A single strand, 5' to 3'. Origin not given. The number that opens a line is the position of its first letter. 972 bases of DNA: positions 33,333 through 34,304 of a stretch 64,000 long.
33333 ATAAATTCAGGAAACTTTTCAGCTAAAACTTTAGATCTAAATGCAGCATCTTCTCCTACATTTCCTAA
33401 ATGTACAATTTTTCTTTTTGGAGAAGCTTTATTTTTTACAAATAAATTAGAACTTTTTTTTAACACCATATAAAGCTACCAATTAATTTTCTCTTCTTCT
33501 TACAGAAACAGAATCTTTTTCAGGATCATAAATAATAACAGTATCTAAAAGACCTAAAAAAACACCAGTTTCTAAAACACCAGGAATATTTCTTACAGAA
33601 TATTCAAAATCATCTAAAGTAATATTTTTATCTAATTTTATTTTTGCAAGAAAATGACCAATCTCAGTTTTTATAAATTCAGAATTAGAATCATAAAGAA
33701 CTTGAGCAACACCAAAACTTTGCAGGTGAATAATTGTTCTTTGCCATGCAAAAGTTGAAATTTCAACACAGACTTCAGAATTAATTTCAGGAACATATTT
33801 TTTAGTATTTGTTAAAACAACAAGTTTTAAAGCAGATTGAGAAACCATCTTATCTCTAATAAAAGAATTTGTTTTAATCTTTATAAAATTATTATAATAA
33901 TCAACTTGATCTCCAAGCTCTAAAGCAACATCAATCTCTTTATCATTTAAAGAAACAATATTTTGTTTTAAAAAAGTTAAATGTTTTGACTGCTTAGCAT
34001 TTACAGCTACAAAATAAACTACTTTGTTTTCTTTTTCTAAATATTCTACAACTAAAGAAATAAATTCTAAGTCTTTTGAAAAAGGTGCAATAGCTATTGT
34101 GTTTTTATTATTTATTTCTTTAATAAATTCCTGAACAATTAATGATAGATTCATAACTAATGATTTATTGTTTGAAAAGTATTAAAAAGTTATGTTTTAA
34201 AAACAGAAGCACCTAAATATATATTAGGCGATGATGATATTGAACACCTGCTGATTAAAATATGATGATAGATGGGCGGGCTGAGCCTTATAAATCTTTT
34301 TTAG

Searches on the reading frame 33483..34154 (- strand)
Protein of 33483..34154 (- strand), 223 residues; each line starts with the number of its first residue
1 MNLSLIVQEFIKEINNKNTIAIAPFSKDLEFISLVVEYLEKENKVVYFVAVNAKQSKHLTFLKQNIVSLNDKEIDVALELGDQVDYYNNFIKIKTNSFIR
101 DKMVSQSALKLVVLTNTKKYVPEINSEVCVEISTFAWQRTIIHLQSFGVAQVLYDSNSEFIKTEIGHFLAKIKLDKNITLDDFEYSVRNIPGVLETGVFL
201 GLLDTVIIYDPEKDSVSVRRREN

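Call 55: search_protein_families(library=pfam, proteins=[window:33483-34154:-], max_evalue=0.001)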
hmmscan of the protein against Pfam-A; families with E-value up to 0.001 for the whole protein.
window:33483-34154:- (223 aa): 1 family
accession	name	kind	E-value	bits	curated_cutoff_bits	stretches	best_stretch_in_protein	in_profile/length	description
PF06026.20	Rib_5-P_isom_A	-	9.8e-25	87.6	26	1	49-210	3-170/173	Ribose 5-phosphate isomerase A (phosphoriboisomerase A)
